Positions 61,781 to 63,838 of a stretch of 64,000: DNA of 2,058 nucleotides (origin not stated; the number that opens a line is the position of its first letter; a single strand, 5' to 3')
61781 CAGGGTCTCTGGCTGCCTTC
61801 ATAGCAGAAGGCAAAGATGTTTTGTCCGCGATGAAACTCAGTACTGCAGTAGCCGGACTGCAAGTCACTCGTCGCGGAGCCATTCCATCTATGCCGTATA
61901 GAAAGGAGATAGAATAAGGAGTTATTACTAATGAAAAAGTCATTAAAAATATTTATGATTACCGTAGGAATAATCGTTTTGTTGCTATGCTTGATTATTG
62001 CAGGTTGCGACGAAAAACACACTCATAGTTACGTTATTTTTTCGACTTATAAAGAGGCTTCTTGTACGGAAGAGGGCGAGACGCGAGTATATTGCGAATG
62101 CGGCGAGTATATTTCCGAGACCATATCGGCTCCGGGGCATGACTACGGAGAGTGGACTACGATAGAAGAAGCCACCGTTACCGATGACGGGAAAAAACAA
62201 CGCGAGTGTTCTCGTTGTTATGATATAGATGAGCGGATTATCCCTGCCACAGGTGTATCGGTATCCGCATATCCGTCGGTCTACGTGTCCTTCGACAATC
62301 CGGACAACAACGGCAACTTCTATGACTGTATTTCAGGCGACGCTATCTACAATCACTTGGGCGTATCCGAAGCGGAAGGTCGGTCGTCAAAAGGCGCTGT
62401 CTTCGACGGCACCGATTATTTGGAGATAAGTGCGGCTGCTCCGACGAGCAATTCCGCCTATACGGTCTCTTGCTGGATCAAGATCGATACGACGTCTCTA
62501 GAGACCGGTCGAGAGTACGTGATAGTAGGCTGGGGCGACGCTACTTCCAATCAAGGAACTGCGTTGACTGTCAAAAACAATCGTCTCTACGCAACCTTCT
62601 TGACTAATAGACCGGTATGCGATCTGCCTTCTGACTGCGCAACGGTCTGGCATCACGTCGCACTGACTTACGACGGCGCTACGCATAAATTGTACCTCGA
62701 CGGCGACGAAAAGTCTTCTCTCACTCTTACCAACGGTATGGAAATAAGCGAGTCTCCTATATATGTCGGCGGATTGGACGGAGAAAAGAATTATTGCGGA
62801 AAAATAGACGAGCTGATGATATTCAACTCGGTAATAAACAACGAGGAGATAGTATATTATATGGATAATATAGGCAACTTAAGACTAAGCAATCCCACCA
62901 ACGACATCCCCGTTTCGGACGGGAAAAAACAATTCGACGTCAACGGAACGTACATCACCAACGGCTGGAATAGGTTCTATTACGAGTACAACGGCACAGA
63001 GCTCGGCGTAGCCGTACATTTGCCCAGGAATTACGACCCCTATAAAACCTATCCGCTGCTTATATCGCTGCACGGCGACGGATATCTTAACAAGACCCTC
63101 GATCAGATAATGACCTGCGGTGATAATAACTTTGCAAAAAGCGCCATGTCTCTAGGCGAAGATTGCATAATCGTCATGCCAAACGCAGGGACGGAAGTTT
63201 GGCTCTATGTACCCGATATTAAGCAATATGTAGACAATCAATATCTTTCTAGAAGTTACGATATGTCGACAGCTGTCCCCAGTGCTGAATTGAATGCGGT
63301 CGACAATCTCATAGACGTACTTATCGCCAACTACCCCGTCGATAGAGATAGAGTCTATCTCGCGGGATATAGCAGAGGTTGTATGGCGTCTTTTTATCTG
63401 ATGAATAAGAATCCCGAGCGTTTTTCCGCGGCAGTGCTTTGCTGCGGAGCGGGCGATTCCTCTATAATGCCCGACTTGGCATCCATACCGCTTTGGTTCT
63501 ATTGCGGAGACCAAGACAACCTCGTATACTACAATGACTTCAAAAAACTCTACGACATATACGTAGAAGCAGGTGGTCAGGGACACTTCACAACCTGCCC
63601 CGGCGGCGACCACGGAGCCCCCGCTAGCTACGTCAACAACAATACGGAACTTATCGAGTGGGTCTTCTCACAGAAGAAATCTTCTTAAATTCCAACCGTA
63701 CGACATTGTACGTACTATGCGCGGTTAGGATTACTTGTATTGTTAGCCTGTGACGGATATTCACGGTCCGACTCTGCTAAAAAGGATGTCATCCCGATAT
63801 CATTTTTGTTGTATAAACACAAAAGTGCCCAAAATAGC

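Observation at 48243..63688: Candidate Gram-positive D-arabinan/D-arabinose utilisation locus (GH172 + A5P isomerase + pentose kinase + ABC importer)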

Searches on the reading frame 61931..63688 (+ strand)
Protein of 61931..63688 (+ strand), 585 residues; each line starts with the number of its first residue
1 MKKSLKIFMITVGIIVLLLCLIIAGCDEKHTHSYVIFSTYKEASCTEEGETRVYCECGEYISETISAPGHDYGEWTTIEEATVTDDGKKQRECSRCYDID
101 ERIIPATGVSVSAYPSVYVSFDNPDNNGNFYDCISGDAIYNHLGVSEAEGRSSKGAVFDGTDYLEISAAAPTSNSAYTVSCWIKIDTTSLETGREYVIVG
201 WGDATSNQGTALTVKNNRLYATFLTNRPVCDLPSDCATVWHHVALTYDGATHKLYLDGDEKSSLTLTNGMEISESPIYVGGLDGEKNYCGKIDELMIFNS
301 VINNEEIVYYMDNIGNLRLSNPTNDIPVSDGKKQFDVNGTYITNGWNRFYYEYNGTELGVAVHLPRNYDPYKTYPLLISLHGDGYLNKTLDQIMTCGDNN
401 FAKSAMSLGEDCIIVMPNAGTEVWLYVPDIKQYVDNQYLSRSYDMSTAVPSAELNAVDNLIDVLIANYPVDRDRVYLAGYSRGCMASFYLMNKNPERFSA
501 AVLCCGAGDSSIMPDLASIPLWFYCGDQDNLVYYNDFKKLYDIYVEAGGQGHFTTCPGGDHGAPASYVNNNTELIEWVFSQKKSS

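Call 4: search_protein_families(library=pfam, proteins=[window:61931-63688:+], max_evalue=0.01)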
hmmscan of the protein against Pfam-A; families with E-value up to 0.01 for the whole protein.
window:61931-63688:+ (585 aa): 9 families
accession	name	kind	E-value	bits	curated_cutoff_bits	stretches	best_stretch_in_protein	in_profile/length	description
PF13385.13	Laminin_G_3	-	6e-22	78.9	27.6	1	159-307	2-150/151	Concanavalin A-like lectin/glucanases superfamily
PF00756.26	Esterase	-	4.5e-10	40.2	22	1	355-505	5-147/251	Putative esterase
PF02230.22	Abhydrolase_2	-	1.8e-06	28.4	23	1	440-566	73-204/217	Phospholipase/Carboxylesterase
PF00326.27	Peptidase_S9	-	4.3e-06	26.8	22.6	1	461-508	52-99/213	Prolyl oligopeptidase family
PF10503.15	Esterase_PHB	-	1.3e-05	25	23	1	433-506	57-130/219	Esterase PHB depolymerase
PF02210.31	Laminin_G_2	-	2e-05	25.5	22.9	1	236-287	51-113/126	Laminin G domain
PF00561.26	Abhydrolase_1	-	0.0003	21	25.8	1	471-552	67-135/245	alpha/beta hydrolase fold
PF12146.15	Hydrolase_4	-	0.0036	17.1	27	0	458-508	63-111/239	Serine aminopeptidase, S33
PF01738.24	DLH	-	0.008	16.2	21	0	454-562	78-187/217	Dienelactone hydrolase family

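Call 93: search_solved_structures(query=window:61931-63688:+, max_evalue=0.001)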
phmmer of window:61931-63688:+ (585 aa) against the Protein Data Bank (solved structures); distinct sequences matched with E-value up to 0.001: 4.
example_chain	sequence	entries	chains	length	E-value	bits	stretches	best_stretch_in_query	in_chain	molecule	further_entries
3doh_A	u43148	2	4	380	8.6e-17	64.2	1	353-582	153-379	esterase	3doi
3wyd_A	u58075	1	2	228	2e-13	53.1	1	449-583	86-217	LC-Est1C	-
5hon_A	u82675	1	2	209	1.5e-06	30.4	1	117-306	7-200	Extracellular arabinanase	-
4q82_A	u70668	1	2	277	0.00021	23.3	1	457-532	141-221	Phospholipase/Carboxylesterase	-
